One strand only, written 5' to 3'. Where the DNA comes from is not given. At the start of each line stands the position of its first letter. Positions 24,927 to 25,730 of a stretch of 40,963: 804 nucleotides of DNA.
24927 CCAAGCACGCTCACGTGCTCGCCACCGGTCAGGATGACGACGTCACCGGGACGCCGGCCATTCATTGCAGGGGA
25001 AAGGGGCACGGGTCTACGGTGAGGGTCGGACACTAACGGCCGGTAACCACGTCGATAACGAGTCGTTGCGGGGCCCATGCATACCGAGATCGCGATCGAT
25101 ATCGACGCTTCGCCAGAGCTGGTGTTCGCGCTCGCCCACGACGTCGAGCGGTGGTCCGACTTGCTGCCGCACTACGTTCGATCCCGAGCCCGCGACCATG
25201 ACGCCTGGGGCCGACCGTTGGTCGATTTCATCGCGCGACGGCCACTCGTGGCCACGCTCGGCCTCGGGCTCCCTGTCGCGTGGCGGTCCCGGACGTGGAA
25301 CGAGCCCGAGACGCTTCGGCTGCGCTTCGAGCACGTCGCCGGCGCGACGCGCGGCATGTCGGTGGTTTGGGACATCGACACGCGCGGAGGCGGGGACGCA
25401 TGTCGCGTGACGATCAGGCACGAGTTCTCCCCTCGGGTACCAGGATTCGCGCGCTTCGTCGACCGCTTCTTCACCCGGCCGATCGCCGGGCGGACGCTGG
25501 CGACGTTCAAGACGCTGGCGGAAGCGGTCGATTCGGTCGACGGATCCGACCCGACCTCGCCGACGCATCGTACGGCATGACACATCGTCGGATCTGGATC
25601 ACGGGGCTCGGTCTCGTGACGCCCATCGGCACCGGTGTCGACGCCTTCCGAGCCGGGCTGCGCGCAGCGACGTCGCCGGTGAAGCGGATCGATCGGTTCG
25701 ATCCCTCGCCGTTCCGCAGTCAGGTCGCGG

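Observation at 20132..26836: Orphan seven-gene locus: methyltransferase, GGR-like flavoprotein, NUDIX, ATP-grasp, convergent second ATP-grasp, SRPBCC, FabF-type ketosynthase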

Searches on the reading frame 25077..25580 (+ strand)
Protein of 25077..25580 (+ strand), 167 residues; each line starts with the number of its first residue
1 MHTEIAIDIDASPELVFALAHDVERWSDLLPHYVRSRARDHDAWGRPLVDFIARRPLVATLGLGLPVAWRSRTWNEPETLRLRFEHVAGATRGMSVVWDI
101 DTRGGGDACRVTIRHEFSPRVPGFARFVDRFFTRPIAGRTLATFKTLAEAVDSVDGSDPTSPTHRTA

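Call 3: search_protein_families(library=pfam, proteins=[window:25077-25580:+], max_evalue=0.01)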
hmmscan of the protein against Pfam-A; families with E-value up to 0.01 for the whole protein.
window:25077-25580:+ (167 aa): 2 families
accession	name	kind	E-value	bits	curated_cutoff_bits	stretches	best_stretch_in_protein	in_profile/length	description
PF10604.15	Polyketide_cyc2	-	4.2e-12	47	27.4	1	4-148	5-141/142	Polyketide cyclase / dehydrase and lipid transport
PF03364.25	Polyketide_cyc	-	1.5e-11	45.1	23.4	1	9-136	1-118/126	Polyketide cyclase / dehydrase and lipid transport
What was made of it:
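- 25077..25580 (+): SRPBCC protein of the type II PKS aromatase/cyclase kind, translationally coupled to the KS. Polyketide_cyc2 47 bits (call 3).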

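Call 4: search_protein_families(library=ncbifam, proteins=[window:25077-25580:+], max_evalue=0.01)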
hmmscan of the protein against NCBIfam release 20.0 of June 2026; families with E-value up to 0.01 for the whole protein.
window:25077-25580:+ (167 aa): 1 family
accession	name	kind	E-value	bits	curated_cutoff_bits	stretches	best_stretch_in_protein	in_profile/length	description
NF047960.1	TA_Rv0910_toxin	equivalog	0.0025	17.8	100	0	3-118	4-111/141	type II toxin-antitoxin system Rv0910 family toxin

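Call 27: search_solved_structures(query=window:25077-25580:+, max_evalue=0.01)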
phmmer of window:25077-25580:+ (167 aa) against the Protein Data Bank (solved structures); distinct sequences matched with E-value up to 0.01: 3.
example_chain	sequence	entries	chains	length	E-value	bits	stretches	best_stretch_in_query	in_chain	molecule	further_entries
2kf2_A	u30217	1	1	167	0.00057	23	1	2-122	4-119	Putative polyketide cyclase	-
3tl1_A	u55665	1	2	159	0.0017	21.5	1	2-122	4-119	Polyketide cyclase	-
3tvr_A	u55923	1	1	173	0.0023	21.1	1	2-122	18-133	Polyketide cyclase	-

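Call 44: search_dna_similar(query=window:25077-25580:+, collection=plasmids, mode=protein, max_rows=25, max_evalue=0.01)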
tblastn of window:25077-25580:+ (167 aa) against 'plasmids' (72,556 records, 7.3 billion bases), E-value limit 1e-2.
No match.

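Call 48: search_solved_structures(query=A1, max_evalue=0.01, show_alignments=3)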
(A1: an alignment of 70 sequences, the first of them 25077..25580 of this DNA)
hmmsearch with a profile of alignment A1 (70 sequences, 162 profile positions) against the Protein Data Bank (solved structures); distinct sequences matched with E-value up to 0.01: 14.
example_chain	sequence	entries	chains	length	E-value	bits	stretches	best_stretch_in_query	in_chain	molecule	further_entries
4xrw_A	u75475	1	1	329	8.2e-16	61.3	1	4-114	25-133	BexL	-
3tl1_A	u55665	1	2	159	9.9e-12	48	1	2-117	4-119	Polyketide cyclase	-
3tvr_A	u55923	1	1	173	1.3e-11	47.6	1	2-117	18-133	Polyketide cyclase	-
2kf2_A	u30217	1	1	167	1.7e-11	47.3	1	2-117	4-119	Putative polyketide cyclase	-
2res_A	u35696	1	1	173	4.9e-09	39.2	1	2-117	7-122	Multifunctional cyclase-dehydratase-3-O-methyl transferase tcmN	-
2rez_A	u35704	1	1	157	6.1e-09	38.9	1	2-117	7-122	Multifunctional cyclase-dehydratase-3-O-methyl transferase tcmN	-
3tvq_A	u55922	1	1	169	7.1e-09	38.7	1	2-117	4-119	Multifunctional cyclase-dehydratase-3-O-methyl transferase tcmN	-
2rer_A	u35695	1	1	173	7.7e-09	38.6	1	2-117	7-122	Multifunctional cyclase-dehydratase-3-O-methyl transferase tcmN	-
2d4r_A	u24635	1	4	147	4.9e-07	32.7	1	5-131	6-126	hypothetical protein TTHA0849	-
3tfz_A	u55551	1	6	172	4.3e-06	29.7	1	2-117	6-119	Cyclase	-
1t17_A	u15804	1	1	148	0.0016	21.3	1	12-131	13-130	conserved hypothetical protein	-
4xrt_A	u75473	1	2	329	0.0019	21.1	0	6-110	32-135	StfQ Aromatase/Cyclase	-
2kcz_A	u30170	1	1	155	0.0052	19.7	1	4-132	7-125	Uncharacterized protein DR_A0006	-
3ggn_A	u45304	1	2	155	0.0054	19.6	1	4-132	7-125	Uncharacterized protein DR_A0006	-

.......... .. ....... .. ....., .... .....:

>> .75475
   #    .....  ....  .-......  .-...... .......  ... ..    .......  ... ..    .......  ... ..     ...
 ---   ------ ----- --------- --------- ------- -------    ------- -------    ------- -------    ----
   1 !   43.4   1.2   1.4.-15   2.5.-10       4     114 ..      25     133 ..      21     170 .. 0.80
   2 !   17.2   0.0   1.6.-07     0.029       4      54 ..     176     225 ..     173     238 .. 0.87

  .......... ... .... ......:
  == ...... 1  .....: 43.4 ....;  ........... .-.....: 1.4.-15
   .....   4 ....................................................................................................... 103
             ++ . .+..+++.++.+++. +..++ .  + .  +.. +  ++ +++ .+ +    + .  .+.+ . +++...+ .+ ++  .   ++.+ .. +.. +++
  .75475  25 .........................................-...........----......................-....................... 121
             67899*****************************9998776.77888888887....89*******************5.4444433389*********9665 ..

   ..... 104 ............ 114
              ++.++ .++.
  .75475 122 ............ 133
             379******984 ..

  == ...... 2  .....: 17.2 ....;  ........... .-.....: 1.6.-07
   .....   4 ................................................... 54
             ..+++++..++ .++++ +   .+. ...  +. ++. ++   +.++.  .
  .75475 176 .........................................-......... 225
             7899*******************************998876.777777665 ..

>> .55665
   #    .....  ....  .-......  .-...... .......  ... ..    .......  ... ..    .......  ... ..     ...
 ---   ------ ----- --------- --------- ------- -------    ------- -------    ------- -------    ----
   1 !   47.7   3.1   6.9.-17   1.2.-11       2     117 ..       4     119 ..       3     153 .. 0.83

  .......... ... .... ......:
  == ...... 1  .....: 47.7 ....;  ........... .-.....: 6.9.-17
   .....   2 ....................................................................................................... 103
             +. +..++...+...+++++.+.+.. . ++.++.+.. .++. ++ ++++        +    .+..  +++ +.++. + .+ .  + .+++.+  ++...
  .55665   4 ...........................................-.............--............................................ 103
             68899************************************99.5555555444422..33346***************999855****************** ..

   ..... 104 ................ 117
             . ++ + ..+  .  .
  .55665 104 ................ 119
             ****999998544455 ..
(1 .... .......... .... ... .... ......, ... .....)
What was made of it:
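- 25077..25580 (+): A 70-sequence profile against PDB gives BexL 8e-16, WhiE ORFVI 1e-11, TcmN 5e-9 and ZhuI 4e-6, against the Coq10-like CC1736 at 1.6e-3 (call 48).
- On Type II polyketide synthase: Profile against PDB: BexL 8e-16, WhiE 1e-11, TcmN 5e-9 (call 48).
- The SRPBCC profile prefers aromatase/cyclases by 12 orders of magnitude over the Coq10-like CC1736 (call 48).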

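Call 85: find_homologous_proteins(query=window:25077-25580:+, max_evalue=0.00001)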
Query window:25077-25580:+ (167 aa): 2410 proteins with E <= 0.00001 among 2613 candidates; the best 120 are listed.
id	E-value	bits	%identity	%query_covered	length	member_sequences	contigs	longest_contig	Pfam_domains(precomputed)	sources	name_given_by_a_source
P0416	5.1e-108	376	100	100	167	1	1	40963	PF03364.26,PF10604.16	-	-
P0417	1.2e-101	356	96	100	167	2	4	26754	PF03364.26,PF10604.16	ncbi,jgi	jgi:ribosome-associated toxin RatA of RatAB toxin-antitoxin module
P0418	9.6e-100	350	95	98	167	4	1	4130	PF03364.26,PF10604.16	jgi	jgi:ribosome-associated toxin RatA of RatAB toxin-antitoxin module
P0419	1.2e-98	346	95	100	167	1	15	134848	PF03364.26,PF10604.16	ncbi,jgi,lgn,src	ncbi:MAG: SRPBCC family protein [Chloroflexota bacterium]|jgi:ribosome-associated toxin RatA of RatA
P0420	8.3e-98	343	91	100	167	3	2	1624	PF03364.26,PF10604.16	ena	-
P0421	1.9e-96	339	91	100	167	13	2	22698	PF03364.26,PF10604.16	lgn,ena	-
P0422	9.8e-96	336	88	100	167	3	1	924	PF03364.26,PF10604.16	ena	-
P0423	1.1e-95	336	90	100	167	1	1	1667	PF03364.26,PF10604.16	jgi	jgi:ribosome-associated toxin RatA of RatAB toxin-antitoxin module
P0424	1.8e-95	336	90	99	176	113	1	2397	PF03364.26,PF10604.16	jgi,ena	-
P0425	1.9e-93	329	88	100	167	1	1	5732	PF03364.26,PF10604.16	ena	-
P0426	5.2e-91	321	86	100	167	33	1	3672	PF03364.26,PF10604.16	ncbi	-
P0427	9.6e-91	320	84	100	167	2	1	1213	PF03364.26,PF10604.16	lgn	-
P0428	1.7e-89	316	85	100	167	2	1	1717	PF03364.26,PF10604.16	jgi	-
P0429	3.0e-88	312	84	100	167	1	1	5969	PF03364.26,PF10604.16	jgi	jgi:ribosome-associated toxin RatA of RatAB toxin-antitoxin module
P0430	8.6e-88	311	85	98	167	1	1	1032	PF03364.26,PF10604.16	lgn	-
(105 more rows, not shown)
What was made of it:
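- JGI names the SRPBCC 'RatA' (call 85).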

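Call 93: predict_structure(alignment_id=A3)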
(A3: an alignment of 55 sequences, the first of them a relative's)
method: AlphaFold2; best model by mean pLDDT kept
length: 167 residues; sequences in the alignment: 55
mean_pLDDT: 88.5   pTM: 0.81
mean pLDDT of the five models: 88.5, 86.7, 85.7, 82.1, 80.0
residues with pLDDT >= 90: 123; 70-90: 26; 50-70: 8; < 50: 10
segments of 3 or more residues with pLDDT < 50: 158-167
pLDDT, mean of each block of 10 residues (from residue 1): 96 95 94 92 95 79 81 97 96 97 87 95 89 92 96 68 43
secondary structure, 60 per line:
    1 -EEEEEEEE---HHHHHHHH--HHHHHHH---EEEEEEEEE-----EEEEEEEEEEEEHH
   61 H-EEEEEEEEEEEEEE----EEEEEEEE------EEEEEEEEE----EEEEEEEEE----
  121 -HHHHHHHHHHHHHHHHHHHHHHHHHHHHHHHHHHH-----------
elements in order: E2-9 H13-20 H23-29 E33-41 E47-58 E63-76 E81-88 E95-103 E108-116 H122-156
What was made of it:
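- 25077..25580 (+): AlphaFold model pLDDT 88.5 (call 93).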

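Call 95: fold_search(model_id=the predicted structure, library=pdb)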
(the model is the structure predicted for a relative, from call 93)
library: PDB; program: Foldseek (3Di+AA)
matches with E <= 10: 1445; with E <= 0.001: 336
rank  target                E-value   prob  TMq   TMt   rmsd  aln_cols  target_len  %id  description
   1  3tfz_E                7.6e-10  1.00  0.76  0.76   3.0       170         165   19  Crystal structure of Zhui aromatase/cyclase from Streptomcyes sp. R1128 (released 2011-09-14)
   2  4xrw                  8.1e-10  1.00  0.69  0.40   3.4       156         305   21  Crystal structure of the di-domain ARO/CYC BexL from the BE-7585A biosynthetic pathway (released 2015-12-02)
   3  3tfz_F                3.0e-09  1.00  0.74  0.77   3.0       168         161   20  Crystal structure of Zhui aromatase/cyclase from Streptomcyes sp. R1128 (released 2011-09-14)
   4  3tfz_B                5.6e-09  1.00  0.74  0.75   3.3       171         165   20  Crystal structure of Zhui aromatase/cyclase from Streptomcyes sp. R1128 (released 2011-09-14)
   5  3tfz_A                6.3e-09  1.00  0.74  0.74   3.3       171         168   20  Crystal structure of Zhui aromatase/cyclase from Streptomcyes sp. R1128 (released 2011-09-14)
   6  2d4r_A                1.0e-08  1.00  0.65  0.73   4.2       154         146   21  Crystal structure of TTHA0849 from Thermus thermophilus HB8 (released 2005-12-13)
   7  3tvr                  1.5e-08  1.00  0.63  0.61   4.6       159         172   21  Crystal Structure of Streptomyces coelicolor Polyketide Aromatase/Cyclase whiE-ORFVI (released 2012-04-04)
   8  5z8o_A                2.0e-08  1.00  0.62  0.70   4.6       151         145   13  Structural of START superfamily protein MSMEG_0129 from Mycobacterium smegmatis (released 2018-03-21)
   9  5z8o_B                2.2e-08  1.00  0.65  0.73   3.6       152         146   12  Structural of START superfamily protein MSMEG_0129 from Mycobacterium smegmatis (released 2018-03-21)
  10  3tl1_A                2.6e-08  1.00  0.60  0.63   4.9       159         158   22  Crystal structure of the Streptomyces coelicolor WhiE ORFVI polyketide aromatase/cyclase (released 2012-04-04)
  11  2d4r_C                2.8e-08  1.00  0.61  0.68   4.7       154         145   21  Crystal structure of TTHA0849 from Thermus thermophilus HB8 (released 2005-12-13)
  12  2rez                  3.5e-08  1.00  0.66  0.70   3.9       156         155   19  Tetracenomycin ARO/CYC NaI Structure (released 2008-04-22)
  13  3tfz_C                4.7e-08  1.00  0.74  0.75   3.9       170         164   19  Crystal structure of Zhui aromatase/cyclase from Streptomcyes sp. R1128 (released 2011-09-14)
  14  5zcg_D                4.7e-08  1.00  0.66  0.66   4.5       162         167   13  Crystal structure of OsPP2C50 S265L/I267V:OsPYL/RCAR3 with (+)-ABA (released 2019-03-06)
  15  2res                  4.7e-08  1.00  0.66  0.71   4.0       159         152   19  Tetracenomycin ARO/CYC mutant R69A (released 2008-04-22)
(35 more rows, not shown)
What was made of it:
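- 25077..25580 (+): Foldseek top hits are ZhuI (TM 0.76), BexL, WhiE and TcmN (call 95).
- On Type II polyketide synthase: Foldseek: ZhuI with TM 0.76 (call 95).
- Closest known: Type II polyketide synthases with stand-alone aromatase/cyclases. Same: A Cys-His-His ketosynthase is paired with an SRPBCC whose profile and predicted fold match these cyclases best (calls 48, 95).
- The SRPBCC is closest to type II PKS aromatase/cyclases by profile and by predicted fold (calls 48, 93, 95).
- Tried and rejected: It is named that way by JGI (call 85), but the profile and the predicted fold favour aromatase/cyclases (calls 48, 95).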
